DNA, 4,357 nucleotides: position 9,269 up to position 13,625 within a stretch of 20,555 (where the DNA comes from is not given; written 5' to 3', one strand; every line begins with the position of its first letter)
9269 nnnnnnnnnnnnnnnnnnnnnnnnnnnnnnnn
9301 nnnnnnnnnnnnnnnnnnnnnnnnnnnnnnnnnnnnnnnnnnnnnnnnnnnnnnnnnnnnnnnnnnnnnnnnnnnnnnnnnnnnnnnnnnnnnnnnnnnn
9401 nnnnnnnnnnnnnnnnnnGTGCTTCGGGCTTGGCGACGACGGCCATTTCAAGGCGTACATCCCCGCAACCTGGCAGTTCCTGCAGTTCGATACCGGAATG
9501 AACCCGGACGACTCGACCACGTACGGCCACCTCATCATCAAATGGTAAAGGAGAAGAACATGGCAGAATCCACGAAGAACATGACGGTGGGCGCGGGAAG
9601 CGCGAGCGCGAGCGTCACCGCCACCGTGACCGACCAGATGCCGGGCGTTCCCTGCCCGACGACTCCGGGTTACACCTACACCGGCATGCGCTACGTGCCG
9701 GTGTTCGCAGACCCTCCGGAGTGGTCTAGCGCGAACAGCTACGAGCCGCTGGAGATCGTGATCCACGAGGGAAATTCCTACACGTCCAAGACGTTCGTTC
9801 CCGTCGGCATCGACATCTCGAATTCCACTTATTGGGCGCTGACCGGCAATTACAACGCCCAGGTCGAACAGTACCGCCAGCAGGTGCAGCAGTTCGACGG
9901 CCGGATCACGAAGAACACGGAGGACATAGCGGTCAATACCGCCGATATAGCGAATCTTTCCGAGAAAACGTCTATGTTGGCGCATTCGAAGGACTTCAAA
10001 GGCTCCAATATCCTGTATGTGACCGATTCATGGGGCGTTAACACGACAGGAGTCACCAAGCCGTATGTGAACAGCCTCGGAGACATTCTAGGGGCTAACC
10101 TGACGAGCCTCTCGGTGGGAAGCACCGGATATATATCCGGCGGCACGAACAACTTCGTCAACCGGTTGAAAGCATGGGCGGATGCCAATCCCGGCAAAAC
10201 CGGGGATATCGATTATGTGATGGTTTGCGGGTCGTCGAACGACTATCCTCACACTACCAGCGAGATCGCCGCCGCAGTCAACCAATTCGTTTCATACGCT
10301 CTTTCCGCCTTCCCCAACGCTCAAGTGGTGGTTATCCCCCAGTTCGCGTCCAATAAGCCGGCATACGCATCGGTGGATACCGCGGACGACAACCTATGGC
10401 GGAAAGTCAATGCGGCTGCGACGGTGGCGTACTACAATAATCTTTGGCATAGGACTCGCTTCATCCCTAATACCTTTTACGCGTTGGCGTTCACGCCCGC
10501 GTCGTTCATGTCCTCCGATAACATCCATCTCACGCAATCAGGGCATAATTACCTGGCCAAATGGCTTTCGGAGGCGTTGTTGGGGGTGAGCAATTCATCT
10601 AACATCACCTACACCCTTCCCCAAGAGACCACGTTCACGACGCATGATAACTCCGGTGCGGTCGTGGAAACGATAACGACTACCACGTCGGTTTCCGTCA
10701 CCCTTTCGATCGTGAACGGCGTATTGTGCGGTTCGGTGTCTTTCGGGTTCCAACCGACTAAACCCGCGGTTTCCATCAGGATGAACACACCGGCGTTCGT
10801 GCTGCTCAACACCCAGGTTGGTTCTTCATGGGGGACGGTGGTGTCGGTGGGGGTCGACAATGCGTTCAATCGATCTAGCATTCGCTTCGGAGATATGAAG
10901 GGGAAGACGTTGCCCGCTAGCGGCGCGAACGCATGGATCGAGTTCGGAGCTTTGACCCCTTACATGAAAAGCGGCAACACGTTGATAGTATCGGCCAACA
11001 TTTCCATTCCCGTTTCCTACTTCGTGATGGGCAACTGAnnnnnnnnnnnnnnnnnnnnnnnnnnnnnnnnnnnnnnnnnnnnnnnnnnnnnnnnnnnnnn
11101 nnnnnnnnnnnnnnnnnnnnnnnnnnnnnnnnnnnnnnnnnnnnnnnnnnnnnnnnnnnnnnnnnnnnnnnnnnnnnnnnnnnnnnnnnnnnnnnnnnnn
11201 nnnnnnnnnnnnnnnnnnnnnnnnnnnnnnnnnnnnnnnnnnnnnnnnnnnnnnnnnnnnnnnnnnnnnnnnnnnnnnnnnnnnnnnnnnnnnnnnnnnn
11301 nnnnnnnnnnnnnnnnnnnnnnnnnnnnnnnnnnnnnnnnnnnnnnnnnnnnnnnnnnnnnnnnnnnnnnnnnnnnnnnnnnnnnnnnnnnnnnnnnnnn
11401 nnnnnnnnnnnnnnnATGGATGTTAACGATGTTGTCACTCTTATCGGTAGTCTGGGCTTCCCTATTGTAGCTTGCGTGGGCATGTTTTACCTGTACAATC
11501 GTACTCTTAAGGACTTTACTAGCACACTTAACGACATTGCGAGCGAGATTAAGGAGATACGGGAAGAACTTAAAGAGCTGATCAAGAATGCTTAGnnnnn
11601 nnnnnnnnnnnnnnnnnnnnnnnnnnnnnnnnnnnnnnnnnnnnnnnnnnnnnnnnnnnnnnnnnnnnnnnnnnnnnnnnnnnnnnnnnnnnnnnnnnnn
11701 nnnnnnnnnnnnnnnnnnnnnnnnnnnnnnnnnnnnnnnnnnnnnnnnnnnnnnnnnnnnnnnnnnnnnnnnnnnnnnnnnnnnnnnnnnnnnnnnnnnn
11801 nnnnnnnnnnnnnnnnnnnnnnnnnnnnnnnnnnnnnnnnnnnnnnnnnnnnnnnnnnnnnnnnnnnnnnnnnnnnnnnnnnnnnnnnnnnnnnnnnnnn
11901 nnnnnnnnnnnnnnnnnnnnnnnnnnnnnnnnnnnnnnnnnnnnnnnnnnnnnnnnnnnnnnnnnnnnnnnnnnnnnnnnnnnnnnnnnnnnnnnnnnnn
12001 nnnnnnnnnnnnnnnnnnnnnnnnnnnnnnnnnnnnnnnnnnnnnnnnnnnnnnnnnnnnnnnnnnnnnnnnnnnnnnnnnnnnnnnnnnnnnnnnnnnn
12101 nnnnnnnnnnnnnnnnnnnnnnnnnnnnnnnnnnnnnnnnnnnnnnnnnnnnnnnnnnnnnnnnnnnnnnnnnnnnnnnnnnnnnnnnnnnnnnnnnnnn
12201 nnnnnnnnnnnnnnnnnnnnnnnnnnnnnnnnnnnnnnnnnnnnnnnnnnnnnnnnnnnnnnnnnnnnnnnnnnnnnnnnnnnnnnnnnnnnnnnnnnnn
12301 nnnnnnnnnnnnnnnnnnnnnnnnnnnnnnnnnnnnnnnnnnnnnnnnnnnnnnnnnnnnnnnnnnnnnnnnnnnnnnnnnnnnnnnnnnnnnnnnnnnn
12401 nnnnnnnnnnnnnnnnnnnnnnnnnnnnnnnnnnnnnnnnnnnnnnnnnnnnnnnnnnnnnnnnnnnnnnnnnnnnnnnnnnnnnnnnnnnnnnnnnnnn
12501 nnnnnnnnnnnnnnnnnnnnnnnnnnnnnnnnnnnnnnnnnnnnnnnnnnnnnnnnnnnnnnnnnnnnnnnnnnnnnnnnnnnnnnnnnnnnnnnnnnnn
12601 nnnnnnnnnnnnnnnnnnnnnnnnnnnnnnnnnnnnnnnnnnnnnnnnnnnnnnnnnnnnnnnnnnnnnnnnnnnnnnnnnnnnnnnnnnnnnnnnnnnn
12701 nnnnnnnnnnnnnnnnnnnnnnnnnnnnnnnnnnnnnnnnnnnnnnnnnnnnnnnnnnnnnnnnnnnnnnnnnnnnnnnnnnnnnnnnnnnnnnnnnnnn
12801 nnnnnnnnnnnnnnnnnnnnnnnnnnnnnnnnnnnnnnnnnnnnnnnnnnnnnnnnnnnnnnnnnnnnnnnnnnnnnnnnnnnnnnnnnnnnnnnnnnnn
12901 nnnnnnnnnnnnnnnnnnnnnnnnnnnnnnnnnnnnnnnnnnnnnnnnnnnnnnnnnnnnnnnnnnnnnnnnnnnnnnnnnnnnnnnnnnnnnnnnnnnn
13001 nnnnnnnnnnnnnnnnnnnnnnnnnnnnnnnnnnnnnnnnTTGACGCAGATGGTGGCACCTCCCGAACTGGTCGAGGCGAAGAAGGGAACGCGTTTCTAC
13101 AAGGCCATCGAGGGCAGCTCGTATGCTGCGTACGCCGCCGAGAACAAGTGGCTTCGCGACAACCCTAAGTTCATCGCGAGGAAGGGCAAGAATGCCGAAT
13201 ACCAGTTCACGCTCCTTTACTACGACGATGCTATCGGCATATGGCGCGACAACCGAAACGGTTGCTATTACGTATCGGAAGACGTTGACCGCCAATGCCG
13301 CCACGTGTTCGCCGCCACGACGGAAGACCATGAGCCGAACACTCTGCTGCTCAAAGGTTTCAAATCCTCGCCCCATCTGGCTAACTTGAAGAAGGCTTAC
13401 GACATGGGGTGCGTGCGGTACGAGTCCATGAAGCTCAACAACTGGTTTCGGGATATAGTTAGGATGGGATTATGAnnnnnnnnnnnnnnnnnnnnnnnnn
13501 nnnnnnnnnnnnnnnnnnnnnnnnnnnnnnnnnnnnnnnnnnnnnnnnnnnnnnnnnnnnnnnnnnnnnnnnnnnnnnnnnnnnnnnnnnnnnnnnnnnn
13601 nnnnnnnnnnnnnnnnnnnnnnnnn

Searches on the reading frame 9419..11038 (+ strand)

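Call 13: search_protein_families(library=pfam, max_evalue=0.1, proteins=[window:9419-11038:+])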
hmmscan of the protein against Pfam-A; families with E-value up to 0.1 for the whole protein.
window:9419-11038:+ (539 aa): 3 families
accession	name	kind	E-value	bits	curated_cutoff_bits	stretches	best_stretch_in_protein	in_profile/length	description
PF13472.12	Lipase_GDSL_2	-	7.5e-08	33.5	32.9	1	202-376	7-176/178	GDSL-like Lipase/Acylhydrolase family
PF00657.28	Lipase_GDSL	-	0.0001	23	23.6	1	208-383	94-208/208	GDSL-like Lipase/Acylhydrolase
PF00957.27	Synaptobrevin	-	0.031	14.5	26.4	1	146-194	2-51/89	Synaptobrevin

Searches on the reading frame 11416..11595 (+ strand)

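Call 13: search_protein_families(library=pfam, max_evalue=0.1, proteins=[window:11416-11595:+])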
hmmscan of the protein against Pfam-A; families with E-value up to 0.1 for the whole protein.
window:11416-11595:+ (59 aa): 6 families
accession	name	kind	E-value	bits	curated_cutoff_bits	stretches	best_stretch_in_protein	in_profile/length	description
PF06103.16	DUF948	-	0.0052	17.4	37.2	1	25-58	22-55/89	Bacterial protein of unknown function (DUF948)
PF12816.13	TPR_Vps8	-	0.011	15.7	27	1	22-51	68-97/200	Vps8 central TPR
PF06160.17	EzrA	-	0.016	14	39.6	1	27-58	99-130/557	Septation ring formation regulator, EzrA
PF12841.12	YvrJ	-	0.029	14.4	29.5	1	9-40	1-32/36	YvrJ protein family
PF04961.17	FTCD_C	-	0.049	13.8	24.5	1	8-57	23-72/182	Formiminotransferase-cyclodeaminase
PF14966.11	DNA_repr_REX1B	-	0.085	13.9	24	1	25-55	34-64/94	DNA repair REX1-B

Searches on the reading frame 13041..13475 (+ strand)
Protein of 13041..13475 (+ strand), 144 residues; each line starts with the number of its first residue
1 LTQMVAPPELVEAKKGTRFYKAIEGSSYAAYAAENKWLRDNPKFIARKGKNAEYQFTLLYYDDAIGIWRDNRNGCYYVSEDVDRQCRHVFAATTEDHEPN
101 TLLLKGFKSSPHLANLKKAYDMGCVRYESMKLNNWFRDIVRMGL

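Call 13: search_protein_families(library=pfam, max_evalue=0.1, proteins=[window:13041-13475:+])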
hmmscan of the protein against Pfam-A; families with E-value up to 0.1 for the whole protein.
window:13041-13475:+ (144 aa): 1 family
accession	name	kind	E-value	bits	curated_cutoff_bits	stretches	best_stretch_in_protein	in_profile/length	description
PF05894.18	Podovirus_Gp16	-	2.6e-23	83.4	25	1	9-135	195-321/331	Podovirus DNA encapsidation protein (Gp16)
